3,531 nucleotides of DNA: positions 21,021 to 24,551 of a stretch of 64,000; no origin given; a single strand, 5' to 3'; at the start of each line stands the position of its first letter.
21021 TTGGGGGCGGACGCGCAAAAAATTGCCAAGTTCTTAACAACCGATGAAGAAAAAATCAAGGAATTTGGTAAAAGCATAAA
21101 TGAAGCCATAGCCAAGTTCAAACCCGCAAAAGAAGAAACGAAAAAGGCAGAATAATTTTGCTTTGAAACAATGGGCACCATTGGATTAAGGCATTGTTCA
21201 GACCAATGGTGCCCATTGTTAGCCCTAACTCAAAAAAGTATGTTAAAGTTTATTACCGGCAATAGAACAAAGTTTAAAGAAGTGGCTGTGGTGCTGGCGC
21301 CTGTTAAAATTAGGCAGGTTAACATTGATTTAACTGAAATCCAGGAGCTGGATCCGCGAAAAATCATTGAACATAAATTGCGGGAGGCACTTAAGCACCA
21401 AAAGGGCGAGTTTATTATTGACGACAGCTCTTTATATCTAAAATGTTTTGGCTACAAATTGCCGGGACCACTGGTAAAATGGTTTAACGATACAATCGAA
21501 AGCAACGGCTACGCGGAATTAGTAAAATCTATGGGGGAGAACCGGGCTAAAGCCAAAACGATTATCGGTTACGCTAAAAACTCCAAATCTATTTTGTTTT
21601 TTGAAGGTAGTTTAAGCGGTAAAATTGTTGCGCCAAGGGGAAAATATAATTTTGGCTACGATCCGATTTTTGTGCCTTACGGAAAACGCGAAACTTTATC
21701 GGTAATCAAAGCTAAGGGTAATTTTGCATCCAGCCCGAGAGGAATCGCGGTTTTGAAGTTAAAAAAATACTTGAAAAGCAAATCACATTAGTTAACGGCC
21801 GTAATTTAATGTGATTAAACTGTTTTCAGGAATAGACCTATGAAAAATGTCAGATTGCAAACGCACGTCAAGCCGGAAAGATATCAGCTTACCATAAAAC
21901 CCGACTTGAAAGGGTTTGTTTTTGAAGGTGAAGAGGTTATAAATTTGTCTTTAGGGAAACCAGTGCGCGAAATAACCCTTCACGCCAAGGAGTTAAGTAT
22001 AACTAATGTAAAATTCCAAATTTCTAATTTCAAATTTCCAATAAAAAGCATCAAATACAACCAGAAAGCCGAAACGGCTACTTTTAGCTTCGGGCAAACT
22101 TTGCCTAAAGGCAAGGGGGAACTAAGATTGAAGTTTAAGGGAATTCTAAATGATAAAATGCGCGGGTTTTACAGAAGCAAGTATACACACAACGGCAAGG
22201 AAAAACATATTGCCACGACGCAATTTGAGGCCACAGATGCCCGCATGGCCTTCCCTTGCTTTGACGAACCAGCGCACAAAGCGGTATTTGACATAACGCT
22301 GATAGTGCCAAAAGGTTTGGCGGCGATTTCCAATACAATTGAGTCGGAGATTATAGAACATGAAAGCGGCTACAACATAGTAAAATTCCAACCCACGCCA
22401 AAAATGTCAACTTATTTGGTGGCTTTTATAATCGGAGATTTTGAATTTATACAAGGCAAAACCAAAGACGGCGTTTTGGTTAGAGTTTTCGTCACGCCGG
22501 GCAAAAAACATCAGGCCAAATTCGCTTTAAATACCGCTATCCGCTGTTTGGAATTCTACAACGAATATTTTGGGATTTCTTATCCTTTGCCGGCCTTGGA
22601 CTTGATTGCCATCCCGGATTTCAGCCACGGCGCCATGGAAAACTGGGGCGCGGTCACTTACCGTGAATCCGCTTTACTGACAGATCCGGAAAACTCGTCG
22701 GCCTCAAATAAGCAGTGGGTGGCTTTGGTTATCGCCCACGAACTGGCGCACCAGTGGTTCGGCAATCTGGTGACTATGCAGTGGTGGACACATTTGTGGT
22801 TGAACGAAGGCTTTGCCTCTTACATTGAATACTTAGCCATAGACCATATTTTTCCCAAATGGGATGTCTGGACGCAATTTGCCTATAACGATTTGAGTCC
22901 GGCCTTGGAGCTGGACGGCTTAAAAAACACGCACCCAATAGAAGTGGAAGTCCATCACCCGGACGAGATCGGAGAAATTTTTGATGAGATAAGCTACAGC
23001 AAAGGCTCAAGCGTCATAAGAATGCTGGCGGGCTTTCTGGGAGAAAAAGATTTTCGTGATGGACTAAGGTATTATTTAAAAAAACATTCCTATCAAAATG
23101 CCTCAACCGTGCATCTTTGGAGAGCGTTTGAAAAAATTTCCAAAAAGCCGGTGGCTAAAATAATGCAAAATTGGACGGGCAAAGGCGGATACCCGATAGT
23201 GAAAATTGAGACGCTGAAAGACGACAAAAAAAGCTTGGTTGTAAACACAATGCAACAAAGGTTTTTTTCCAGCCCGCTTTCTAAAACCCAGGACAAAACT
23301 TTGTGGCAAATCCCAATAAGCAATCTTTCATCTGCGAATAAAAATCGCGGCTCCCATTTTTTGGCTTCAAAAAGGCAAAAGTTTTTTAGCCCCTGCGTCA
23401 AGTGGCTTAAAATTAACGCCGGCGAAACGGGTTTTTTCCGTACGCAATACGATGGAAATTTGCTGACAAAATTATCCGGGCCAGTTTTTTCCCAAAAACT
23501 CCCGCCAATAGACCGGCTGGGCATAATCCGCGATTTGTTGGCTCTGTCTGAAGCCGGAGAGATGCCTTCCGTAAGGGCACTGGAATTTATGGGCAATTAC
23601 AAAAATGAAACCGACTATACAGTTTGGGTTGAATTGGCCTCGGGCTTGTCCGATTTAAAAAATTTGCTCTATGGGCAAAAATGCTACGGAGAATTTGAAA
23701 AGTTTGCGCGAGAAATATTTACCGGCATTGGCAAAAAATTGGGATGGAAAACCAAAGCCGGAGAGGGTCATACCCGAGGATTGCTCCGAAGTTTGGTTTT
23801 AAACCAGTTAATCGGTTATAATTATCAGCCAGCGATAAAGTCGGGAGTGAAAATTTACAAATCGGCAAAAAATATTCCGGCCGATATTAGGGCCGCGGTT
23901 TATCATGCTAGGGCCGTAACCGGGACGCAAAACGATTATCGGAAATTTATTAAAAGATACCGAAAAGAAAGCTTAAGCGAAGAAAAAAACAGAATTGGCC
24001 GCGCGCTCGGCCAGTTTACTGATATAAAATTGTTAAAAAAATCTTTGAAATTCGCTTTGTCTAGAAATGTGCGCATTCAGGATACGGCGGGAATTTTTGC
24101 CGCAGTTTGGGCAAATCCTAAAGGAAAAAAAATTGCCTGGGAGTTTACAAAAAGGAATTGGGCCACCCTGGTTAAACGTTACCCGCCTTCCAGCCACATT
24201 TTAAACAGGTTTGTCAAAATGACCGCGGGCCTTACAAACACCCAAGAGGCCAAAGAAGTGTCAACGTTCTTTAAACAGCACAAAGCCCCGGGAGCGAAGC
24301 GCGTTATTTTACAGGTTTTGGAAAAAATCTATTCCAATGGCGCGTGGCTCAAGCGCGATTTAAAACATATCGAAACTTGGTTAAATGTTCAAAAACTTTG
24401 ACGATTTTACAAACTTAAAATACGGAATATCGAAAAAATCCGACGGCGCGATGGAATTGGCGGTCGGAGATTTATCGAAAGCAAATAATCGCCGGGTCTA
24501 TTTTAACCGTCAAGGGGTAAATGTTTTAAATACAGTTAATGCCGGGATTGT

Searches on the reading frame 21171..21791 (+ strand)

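Call 49: search_protein_families(library=pfam, proteins=[window:21171-21791:+], max_evalue=0.01)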
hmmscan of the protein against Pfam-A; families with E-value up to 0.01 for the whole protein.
window:21171-21791:+ (206 aa): 1 family
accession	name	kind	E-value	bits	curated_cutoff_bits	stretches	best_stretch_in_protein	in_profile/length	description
PF01725.21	Ham1p_like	-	4.6e-32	111.8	22.5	1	27-200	3-186/186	Ham1 family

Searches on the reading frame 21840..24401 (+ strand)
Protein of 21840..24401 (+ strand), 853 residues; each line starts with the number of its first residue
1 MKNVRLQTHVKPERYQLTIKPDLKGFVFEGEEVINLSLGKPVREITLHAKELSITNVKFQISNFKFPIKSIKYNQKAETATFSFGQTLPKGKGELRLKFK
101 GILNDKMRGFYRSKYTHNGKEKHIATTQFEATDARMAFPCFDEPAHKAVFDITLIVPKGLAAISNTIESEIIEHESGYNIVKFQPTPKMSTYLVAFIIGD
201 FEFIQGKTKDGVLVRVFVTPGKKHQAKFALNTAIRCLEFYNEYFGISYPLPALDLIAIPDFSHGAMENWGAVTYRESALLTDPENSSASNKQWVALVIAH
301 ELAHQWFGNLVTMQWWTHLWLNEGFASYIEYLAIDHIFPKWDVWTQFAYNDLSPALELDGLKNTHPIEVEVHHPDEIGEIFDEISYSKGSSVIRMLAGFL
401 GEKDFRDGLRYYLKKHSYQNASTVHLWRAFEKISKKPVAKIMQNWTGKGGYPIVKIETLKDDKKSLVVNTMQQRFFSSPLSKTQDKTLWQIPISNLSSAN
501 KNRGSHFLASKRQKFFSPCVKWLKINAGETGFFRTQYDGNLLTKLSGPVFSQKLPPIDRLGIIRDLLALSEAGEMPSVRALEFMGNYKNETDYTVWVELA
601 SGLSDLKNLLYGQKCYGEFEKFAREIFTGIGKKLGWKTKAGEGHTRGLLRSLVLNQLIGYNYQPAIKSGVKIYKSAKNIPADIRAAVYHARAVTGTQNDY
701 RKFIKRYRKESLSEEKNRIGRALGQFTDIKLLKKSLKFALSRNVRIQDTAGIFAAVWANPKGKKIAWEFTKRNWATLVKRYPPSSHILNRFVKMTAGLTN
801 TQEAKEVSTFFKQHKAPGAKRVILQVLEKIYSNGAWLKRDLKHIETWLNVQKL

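Call 49: search_protein_families(library=pfam, proteins=[window:21840-24401:+], max_evalue=0.01)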
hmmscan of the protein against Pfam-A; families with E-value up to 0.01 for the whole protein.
window:21840-24401:+ (853 aa): 3 families
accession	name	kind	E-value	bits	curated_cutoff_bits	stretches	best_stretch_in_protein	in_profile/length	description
PF01433.26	Peptidase_M1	-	1.8e-91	306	27.7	1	228-445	1-218/218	Peptidase family M1 domain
PF11838.14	ERAP1_C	-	1.4e-80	271.5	38.2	1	522-830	1-316/318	ERAP1-like C-terminal domain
PF17900.6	Peptidase_M1_N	-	4.5e-52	177.3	25.8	1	11-193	1-186/186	Peptidase M1 N-terminal domain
